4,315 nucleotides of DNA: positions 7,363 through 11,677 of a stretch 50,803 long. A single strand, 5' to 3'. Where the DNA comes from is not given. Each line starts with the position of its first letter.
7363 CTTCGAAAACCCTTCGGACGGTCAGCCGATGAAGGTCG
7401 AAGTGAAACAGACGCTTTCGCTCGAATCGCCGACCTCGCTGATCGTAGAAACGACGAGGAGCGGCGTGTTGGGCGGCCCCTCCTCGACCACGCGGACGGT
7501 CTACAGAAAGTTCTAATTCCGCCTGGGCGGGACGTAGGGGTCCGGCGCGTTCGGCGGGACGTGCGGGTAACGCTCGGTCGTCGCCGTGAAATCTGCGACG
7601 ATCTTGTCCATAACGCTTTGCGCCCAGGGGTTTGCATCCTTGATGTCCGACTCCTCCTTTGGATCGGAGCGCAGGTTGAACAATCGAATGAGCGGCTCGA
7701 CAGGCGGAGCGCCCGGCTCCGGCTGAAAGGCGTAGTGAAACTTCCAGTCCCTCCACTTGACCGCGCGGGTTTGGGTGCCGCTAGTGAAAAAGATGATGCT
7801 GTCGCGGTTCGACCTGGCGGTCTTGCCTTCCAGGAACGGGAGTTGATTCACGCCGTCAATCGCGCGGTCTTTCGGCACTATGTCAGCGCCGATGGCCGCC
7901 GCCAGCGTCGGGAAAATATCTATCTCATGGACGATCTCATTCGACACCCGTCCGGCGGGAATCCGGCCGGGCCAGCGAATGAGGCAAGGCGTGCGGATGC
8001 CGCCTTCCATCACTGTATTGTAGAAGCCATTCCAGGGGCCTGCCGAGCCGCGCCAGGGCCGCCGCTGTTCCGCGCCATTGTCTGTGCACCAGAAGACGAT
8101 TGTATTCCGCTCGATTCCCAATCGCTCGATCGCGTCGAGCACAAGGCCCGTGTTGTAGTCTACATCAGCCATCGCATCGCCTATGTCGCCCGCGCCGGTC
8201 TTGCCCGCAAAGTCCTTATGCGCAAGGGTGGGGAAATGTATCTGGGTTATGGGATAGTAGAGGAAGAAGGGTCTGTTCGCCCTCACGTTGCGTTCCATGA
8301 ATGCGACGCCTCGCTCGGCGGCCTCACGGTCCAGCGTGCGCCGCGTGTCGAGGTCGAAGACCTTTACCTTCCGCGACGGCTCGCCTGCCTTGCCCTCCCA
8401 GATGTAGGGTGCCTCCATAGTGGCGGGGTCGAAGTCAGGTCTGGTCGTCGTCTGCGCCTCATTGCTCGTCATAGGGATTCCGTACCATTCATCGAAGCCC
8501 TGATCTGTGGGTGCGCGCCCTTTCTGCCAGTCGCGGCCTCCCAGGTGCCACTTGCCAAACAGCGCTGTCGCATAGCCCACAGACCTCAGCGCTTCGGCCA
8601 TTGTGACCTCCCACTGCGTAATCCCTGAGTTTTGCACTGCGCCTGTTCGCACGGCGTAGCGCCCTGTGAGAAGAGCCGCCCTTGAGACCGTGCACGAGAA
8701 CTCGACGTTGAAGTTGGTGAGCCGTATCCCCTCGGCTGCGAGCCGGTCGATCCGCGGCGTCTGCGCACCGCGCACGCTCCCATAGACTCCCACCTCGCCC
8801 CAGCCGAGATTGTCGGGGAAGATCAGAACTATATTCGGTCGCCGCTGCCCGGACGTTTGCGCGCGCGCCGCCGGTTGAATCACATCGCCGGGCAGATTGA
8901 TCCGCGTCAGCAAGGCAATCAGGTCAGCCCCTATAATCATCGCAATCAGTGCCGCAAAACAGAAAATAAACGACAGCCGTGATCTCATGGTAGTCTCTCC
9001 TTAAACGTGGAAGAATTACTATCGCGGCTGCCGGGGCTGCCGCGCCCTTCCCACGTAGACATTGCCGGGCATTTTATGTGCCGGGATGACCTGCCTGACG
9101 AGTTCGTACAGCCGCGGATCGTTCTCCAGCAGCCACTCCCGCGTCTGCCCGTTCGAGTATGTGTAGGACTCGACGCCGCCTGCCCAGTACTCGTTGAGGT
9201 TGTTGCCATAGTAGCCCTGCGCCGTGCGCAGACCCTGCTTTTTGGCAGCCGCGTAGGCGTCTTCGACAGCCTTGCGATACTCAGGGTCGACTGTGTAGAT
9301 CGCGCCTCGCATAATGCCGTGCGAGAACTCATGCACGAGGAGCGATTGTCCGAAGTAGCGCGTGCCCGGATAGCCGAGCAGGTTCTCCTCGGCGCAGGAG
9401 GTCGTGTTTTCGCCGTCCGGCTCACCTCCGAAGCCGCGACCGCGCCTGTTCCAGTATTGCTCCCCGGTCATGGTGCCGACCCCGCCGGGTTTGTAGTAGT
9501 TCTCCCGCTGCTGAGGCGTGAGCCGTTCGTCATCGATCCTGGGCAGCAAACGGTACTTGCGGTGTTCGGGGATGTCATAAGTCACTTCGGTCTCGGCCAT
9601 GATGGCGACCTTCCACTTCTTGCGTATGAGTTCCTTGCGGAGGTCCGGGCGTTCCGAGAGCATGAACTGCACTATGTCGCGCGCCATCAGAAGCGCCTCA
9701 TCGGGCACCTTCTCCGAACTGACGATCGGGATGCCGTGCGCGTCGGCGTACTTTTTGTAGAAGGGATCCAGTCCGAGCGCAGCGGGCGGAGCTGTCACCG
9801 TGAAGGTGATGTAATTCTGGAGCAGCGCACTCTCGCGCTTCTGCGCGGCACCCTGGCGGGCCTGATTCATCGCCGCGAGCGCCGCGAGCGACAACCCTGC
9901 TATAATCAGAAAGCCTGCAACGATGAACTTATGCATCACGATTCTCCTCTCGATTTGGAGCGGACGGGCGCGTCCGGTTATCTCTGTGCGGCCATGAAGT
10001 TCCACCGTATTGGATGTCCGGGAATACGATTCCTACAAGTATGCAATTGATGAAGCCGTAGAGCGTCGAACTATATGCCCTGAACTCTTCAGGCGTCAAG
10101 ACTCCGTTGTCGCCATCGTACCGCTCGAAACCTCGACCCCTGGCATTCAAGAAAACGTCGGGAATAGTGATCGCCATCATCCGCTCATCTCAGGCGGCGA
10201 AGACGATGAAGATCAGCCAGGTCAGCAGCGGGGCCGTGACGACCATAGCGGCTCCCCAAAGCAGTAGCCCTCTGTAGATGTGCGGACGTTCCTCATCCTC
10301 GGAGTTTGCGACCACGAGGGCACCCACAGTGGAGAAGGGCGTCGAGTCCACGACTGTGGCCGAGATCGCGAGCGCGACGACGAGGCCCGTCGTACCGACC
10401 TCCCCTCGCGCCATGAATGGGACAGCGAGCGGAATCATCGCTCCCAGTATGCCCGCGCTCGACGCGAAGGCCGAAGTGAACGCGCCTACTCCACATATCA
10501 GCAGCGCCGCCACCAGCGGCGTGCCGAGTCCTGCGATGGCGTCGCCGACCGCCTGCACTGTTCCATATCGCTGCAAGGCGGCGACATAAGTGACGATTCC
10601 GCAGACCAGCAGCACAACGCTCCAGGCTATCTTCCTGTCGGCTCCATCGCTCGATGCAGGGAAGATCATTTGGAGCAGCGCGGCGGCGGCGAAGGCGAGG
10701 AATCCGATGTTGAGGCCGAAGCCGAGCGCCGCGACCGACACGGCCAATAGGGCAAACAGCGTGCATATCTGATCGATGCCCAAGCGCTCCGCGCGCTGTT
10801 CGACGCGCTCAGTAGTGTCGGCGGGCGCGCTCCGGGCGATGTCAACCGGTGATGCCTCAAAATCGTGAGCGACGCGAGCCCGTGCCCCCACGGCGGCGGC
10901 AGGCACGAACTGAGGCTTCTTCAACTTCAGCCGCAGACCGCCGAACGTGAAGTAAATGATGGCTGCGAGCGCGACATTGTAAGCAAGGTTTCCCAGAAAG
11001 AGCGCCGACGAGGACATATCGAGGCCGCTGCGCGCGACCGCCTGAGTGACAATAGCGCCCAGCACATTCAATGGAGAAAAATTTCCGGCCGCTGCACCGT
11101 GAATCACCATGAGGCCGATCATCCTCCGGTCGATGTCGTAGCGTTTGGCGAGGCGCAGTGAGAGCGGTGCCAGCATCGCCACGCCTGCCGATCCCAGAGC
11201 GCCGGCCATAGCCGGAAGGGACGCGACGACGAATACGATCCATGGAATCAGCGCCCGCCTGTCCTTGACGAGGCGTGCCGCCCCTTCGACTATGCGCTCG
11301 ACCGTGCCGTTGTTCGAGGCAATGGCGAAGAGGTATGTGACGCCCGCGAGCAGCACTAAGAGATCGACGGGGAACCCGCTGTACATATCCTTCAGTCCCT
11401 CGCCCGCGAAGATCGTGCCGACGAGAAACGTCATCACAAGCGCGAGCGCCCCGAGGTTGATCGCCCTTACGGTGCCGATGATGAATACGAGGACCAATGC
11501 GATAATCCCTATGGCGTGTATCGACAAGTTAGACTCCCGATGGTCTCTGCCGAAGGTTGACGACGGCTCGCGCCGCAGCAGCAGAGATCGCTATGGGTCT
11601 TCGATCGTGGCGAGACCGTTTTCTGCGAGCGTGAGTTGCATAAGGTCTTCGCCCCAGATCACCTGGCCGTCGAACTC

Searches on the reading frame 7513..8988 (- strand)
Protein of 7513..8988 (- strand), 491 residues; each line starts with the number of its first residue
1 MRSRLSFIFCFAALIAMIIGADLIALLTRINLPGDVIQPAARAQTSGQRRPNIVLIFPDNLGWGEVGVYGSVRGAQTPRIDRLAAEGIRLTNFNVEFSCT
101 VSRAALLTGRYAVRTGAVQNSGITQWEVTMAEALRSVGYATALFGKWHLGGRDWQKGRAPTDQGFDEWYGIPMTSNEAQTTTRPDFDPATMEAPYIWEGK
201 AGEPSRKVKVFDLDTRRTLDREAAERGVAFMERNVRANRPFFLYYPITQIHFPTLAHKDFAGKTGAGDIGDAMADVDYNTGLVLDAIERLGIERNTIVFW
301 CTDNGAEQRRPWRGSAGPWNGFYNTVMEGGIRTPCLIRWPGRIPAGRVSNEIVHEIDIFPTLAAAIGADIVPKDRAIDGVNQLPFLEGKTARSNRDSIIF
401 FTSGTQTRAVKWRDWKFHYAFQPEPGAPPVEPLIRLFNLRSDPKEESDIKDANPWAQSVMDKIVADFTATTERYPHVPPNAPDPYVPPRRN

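Call 57: search_protein_families(library=pfam, proteins=[window:7513-8988:-], max_evalue=0.00001)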
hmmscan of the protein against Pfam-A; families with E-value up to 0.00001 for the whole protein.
window:7513-8988:- (491 aa): 3 families
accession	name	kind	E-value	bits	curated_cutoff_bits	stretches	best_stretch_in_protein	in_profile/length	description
PF00884.28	Sulfatase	-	3e-48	165.1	25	1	51-367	1-300/301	Sulfatase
PF16347.10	SGSH_C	-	3.3e-09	37.5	29.3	1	326-452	11-134/154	N-sulphoglucosamine sulphohydrolase, C-terminal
PF14707.11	Sulfatase_C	-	1.5e-06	29.3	30.9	0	397-473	4-95/127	C-terminal region of aryl-sulfatase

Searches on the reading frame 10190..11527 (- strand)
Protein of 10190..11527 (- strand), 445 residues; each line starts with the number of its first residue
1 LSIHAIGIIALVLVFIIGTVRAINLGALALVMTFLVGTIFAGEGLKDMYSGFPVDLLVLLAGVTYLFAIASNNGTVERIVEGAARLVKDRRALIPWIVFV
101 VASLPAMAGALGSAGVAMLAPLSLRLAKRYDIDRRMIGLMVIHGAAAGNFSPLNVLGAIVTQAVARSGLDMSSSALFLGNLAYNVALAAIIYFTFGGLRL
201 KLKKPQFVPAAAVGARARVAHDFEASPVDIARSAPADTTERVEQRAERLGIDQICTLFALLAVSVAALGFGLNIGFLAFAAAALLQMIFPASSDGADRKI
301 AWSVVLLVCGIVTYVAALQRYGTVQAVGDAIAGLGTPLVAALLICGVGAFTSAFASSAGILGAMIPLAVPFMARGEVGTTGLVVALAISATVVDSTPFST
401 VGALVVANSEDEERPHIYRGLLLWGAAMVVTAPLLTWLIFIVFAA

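Call 57: search_protein_families(library=pfam, proteins=[window:10190-11527:-], max_evalue=0.00001)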
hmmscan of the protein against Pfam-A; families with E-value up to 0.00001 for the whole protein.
window:10190-11527:- (445 aa): 2 families
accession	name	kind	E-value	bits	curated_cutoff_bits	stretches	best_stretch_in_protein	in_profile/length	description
PF07158.17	MatC_N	-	1.9e-42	145.3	23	1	1-148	1-148/149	Dicarboxylate carrier protein MatC N-terminus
PF03600.22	CitMHS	-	2.3e-23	83.3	31.9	1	14-387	2-334/336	Citrate transporter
